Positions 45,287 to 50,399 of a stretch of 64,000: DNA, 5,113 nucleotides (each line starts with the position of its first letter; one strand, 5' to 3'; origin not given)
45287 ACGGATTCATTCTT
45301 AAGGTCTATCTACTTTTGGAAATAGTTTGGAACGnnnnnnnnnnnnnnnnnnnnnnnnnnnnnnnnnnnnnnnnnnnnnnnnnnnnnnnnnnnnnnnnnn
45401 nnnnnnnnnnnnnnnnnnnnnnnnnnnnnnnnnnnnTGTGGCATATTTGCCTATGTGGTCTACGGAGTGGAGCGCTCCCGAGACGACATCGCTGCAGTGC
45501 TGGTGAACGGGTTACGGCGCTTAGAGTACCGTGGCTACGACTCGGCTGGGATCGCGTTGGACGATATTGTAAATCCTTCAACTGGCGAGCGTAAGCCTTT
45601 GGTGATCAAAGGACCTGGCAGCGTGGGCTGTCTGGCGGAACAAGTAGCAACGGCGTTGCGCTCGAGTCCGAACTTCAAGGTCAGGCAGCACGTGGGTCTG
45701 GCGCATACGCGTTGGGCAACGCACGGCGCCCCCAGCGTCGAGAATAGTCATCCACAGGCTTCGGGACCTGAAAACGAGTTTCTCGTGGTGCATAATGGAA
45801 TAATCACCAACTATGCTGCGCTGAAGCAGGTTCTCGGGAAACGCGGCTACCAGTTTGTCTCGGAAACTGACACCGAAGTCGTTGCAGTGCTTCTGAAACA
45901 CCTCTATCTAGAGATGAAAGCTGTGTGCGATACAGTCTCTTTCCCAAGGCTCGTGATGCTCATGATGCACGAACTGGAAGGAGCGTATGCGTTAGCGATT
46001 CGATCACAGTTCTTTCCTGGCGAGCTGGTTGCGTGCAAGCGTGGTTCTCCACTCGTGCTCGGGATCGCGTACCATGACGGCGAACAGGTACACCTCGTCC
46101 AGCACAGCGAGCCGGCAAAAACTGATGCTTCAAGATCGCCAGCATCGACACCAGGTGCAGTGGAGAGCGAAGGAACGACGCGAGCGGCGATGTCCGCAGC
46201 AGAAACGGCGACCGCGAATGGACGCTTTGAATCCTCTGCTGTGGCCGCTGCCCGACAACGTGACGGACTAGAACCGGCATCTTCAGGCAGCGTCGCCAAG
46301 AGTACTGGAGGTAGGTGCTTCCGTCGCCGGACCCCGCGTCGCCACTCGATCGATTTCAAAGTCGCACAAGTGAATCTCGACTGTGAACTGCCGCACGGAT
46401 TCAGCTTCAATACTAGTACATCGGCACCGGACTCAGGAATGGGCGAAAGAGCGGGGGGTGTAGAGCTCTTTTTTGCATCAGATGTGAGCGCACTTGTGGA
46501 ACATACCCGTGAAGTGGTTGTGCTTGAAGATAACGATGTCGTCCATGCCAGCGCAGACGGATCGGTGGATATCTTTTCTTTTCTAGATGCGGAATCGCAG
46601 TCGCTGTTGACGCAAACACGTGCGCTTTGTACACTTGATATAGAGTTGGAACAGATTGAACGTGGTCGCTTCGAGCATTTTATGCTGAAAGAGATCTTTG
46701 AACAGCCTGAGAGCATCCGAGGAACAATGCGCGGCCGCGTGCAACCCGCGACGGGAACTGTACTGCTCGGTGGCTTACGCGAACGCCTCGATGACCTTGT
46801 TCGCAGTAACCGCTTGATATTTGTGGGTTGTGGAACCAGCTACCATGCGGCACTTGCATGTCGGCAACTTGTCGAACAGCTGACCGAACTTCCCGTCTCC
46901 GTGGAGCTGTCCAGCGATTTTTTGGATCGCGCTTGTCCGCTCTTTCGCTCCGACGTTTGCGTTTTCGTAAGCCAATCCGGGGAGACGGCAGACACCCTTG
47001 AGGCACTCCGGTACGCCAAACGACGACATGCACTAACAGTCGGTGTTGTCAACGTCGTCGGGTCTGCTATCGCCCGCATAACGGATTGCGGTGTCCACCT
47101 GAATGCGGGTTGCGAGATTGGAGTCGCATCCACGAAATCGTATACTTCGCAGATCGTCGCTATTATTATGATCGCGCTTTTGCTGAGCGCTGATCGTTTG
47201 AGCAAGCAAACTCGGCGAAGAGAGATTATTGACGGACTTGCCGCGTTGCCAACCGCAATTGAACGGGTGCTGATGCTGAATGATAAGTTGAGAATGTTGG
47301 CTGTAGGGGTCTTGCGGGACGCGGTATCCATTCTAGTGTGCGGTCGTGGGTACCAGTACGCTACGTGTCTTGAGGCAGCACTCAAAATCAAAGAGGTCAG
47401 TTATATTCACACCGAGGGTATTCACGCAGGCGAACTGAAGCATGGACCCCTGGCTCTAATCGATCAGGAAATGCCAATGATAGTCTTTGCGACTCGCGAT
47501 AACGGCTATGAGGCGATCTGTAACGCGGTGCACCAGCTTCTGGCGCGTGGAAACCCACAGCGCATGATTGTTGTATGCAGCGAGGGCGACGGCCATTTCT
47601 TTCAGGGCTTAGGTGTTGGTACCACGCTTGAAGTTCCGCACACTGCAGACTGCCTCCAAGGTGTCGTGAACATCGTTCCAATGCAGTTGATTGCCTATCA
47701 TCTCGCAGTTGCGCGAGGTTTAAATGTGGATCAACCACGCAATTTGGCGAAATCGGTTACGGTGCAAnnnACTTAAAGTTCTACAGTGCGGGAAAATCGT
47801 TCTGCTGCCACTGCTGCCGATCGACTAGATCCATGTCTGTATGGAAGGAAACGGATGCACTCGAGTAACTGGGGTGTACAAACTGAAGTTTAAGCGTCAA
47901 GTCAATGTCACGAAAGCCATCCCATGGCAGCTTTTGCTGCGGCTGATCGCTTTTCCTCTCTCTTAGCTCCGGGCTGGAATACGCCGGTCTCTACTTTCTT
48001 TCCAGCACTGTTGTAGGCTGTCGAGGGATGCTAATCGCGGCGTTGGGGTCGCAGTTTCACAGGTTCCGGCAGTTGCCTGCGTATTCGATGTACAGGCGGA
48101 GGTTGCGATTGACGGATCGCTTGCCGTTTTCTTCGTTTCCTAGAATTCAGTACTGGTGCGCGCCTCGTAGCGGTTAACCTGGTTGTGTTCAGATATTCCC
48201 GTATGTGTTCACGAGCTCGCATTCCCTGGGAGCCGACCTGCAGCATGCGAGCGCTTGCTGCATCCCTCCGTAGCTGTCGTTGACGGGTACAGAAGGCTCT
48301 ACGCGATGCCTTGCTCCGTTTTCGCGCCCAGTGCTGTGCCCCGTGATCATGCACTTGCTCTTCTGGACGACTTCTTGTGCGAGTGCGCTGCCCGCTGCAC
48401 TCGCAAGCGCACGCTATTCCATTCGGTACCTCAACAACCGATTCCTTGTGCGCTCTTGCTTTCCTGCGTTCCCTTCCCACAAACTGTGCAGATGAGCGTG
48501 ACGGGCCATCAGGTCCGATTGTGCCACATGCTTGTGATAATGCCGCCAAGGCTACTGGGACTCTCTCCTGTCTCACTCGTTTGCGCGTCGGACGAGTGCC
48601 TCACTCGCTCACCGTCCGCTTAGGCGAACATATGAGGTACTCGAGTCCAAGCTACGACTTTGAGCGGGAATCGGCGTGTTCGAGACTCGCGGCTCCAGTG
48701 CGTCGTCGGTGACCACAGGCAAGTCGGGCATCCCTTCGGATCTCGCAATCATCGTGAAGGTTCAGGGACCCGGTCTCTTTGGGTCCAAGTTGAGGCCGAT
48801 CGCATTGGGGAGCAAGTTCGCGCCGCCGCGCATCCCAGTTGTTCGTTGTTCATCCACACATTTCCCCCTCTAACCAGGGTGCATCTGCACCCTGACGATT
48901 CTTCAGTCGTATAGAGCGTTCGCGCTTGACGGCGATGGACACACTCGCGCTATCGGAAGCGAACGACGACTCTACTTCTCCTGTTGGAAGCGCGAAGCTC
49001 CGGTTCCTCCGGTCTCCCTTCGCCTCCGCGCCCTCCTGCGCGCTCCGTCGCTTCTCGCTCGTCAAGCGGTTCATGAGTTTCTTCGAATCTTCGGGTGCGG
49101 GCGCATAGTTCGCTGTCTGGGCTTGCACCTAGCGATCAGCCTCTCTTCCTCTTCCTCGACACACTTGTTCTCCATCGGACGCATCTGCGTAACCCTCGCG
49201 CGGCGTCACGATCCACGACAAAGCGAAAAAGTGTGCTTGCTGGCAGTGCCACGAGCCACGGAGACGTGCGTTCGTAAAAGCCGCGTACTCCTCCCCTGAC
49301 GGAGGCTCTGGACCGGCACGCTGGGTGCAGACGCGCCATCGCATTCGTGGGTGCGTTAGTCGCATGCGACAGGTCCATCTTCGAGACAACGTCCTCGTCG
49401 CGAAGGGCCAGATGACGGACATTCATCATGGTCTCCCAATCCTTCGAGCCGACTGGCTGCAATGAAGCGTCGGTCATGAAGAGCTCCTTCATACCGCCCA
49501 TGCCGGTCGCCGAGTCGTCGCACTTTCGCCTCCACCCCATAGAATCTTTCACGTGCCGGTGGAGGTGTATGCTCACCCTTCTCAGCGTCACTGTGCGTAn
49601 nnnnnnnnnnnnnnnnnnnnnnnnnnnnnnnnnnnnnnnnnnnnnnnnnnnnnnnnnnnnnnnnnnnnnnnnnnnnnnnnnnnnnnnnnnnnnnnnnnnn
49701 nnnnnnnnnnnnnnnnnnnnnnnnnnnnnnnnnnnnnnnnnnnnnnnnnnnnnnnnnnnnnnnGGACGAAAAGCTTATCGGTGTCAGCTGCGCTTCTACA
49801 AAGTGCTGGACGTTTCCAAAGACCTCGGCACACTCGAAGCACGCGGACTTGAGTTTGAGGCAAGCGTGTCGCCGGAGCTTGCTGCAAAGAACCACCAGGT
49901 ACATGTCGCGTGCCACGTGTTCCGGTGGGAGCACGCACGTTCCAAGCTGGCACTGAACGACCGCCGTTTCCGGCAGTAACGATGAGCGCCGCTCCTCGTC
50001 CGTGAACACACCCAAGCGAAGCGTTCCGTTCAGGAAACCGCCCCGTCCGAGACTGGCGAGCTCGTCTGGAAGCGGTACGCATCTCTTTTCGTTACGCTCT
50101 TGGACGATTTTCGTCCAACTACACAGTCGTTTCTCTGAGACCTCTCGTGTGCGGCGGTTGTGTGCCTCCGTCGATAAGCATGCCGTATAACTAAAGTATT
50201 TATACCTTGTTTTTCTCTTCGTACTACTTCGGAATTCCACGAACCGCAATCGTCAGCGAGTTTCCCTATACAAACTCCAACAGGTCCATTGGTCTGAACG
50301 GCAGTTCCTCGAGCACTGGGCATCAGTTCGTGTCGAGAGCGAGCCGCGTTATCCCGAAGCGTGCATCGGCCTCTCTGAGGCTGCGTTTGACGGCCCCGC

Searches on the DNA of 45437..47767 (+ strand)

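Call 67: search_rna_families(source=L012, start=13000, end=13400, threshold=evalue, max_evalue=10)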
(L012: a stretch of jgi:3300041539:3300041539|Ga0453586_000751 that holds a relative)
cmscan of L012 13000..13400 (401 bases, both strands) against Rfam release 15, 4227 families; matches with E-value up to 10: 2.
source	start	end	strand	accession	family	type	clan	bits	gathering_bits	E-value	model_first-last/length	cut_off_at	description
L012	13265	13334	+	RF03081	DUF805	Cis-reg;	CL00115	16.7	51.1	1.7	1-68/68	no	DUF805 RNA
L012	13194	13279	-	RF00509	snosnR64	Gene; snRNA; snoRNA; CD-box;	CL00069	15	38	3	1-105/105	no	Small nucleolar RNA snR64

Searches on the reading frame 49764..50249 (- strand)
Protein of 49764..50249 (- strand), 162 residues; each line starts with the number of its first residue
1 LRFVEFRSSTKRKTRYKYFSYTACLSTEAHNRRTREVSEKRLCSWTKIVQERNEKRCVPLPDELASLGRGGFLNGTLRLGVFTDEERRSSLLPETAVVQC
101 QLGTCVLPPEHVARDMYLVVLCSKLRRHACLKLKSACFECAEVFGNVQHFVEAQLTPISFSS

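Call 21: search_protein_families(library=pfam, proteins=[window:49764-50249:-], max_evalue=1)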
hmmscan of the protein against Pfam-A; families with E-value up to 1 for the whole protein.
window:49764-50249:- (162 aa): 2 families
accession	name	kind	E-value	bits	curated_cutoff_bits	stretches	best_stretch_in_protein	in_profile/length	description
PF17886.7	ArsA_HSP20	-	0.054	13.5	22.5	1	48-78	28-60/63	HSP20-like domain found in ArsA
PF24570.1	BACK_BPM_SPOP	-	0.081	13.5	27.4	1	127-152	11-36/55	BPM/SPOP, BACK domain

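Call 69: search_solved_structures(query=window:49764-50249:-, max_evalue=1)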
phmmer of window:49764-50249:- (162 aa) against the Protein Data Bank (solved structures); distinct sequences matched with E-value up to 1: 0.
